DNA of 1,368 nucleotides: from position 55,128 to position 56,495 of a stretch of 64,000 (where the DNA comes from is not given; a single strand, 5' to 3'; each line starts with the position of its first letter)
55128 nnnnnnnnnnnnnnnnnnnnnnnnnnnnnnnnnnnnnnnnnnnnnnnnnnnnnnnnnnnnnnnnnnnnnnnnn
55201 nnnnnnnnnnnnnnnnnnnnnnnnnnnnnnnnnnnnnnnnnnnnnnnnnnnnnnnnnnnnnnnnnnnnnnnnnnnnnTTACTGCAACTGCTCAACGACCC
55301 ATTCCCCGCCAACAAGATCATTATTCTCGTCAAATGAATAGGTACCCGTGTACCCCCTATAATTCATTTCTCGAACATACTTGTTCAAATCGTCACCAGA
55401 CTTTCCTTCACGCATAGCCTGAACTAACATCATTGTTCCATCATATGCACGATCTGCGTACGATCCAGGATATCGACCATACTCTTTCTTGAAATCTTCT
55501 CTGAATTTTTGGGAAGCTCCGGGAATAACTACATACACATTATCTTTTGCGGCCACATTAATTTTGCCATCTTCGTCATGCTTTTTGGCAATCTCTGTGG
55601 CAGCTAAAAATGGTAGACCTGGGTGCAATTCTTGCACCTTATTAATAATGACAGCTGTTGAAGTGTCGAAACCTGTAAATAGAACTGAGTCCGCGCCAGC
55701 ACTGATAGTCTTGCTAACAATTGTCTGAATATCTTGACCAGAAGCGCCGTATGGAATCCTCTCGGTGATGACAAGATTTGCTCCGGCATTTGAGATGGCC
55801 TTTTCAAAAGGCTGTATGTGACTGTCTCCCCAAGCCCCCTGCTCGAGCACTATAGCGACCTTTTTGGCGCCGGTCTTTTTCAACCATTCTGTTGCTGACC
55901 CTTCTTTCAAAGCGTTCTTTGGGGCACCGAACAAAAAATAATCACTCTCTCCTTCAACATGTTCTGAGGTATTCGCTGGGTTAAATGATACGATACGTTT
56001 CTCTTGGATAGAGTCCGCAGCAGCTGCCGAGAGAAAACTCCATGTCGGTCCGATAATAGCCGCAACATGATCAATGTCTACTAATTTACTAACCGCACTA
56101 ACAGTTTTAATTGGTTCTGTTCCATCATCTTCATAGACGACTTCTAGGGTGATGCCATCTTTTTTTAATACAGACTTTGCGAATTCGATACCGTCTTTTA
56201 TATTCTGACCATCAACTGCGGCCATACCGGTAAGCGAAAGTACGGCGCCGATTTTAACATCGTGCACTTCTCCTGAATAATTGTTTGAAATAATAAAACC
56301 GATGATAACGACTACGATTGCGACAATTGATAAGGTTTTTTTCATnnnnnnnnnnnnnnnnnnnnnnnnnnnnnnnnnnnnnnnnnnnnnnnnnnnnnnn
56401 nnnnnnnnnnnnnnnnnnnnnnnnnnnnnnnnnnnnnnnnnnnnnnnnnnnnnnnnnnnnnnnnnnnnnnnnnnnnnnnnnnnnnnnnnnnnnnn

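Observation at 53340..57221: Back-to-back second and third TrmB plus orphan binding-protein modules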

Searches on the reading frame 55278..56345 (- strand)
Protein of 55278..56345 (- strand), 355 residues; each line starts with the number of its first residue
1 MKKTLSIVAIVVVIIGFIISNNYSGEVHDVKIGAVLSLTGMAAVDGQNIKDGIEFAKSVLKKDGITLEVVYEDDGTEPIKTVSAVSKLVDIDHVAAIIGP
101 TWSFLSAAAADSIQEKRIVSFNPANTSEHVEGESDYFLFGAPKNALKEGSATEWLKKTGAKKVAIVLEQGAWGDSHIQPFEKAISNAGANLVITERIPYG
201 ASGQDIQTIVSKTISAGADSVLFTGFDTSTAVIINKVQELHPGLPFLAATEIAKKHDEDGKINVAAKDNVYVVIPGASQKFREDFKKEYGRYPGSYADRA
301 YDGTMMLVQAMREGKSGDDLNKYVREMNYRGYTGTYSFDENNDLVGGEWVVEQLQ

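Call 3: search_protein_families(library=pfam, proteins=[window:55278-56345:-], max_evalue=0.01)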
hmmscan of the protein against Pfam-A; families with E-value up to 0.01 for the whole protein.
window:55278-56345:- (355 aa): 5 families
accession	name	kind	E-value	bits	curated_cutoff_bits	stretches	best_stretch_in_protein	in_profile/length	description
PF13458.12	Peripla_BP_6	-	4.8e-39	135.4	31.7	1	30-342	2-326/343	Periplasmic binding protein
PF01094.35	ANF_receptor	-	1.4e-19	70.8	25.4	1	62-353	15-349/353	Receptor family ligand binding region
PF13433.12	Peripla_BP_5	-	1.6e-10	41.1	27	1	30-342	1-324/363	Periplasmic binding protein domain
PF04348.19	LppC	-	4.1e-06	26.1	28.8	1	31-193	220-379/563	LppC putative lipoprotein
PF00465.25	Fe-ADH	-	0.0052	16.8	31.3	0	151-222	14-85/168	Iron-containing alcohol dehydrogenase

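Call 17: search_protein_families(library=ncbifam, proteins=[window:55278-56345:-], max_evalue=0.01)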
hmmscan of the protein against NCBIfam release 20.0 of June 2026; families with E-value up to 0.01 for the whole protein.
window:55278-56345:- (355 aa): 3 families
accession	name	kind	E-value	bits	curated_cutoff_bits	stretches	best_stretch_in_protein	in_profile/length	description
NF011933.0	PRK15404.1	subfamily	3e-18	66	477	1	9-351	8-357/370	high-affinity branched-chain amino acid ABC transporter substrate-binding protein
TIGR03407.1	urea_ABC_UrtA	exception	1.2e-09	37.6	492.75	1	30-340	1-325/361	urea ABC transporter substrate-binding protein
NF058614.1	PPMAGASynPpgS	equivalog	0.0045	16.4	370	0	33-119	48-131/226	polyprenyl-phospho-N-acetylgalactosaminyl synthase PpgS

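Call 26: search_solved_structures(query=window:55278-56345:-, max_evalue=0.001)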
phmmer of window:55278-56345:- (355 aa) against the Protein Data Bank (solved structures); distinct sequences matched with E-value up to 0.001: 28.
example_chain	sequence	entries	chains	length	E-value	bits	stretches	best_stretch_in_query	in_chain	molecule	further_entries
4n0q_A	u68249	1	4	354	7.3e-15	58.5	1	28-235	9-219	Leu/Ile/Val-binding protein homolog 3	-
3td9_A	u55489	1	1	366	2e-14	57.1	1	30-346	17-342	Branched chain amino acid ABC transporter, periplasmic amino acid-binding protein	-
4nqr_A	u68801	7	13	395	5.7e-13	52.3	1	26-312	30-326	Amino acid/amide ABC transporter substrate-binding protein, HAAT family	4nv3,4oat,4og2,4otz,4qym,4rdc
4obb_A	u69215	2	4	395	6.1e-13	52.2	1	26-312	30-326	Amino acid/amide ABC transporter substrate-binding protein, HAAT family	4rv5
4gnr_A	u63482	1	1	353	8.9e-13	51.6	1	29-346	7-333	ABC transporter substrate-binding protein-branched chain amino acid transport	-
4mlc_A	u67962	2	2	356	1.2e-12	51.2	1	51-351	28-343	Extracellular ligand-binding receptor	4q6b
4ey3_A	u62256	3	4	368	6.5e-11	45.5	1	30-346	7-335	Twin-arginine translocation pathway signal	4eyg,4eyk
7ylt_B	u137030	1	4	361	1.7e-10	44.1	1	29-224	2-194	Putative ABC transporter, substrate-binding protein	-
1z15_A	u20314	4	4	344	1.9e-10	44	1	29-350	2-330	Leu/Ile/Val-binding protein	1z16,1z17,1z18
2liv_A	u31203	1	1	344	6.7e-10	42.2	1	29-350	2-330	LEUCINE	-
4evs_A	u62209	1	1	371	8.6e-09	38.5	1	29-224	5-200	PUTATIVE ABC TRANSPORTER SUBUNIT, SUBSTRATE-BINDING COMPONENT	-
8z0g_A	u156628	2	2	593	1.1e-07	34.9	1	64-350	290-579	Leu/Ile/Val-binding protein,Leu/Ile/Val-binding protein,mNeonGreen | NeIle,Leu/Ile/Val-binding protein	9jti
4q6w_A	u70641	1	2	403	2e-07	34.1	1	19-252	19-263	Putative leu/ile/val-binding protein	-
4f06_A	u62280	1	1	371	3.3e-07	33.3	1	29-224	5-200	Extracellular ligand-binding receptor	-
4mpt_A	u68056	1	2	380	3.7e-07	33.2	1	28-252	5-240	Putative leu/ile/val-binding protein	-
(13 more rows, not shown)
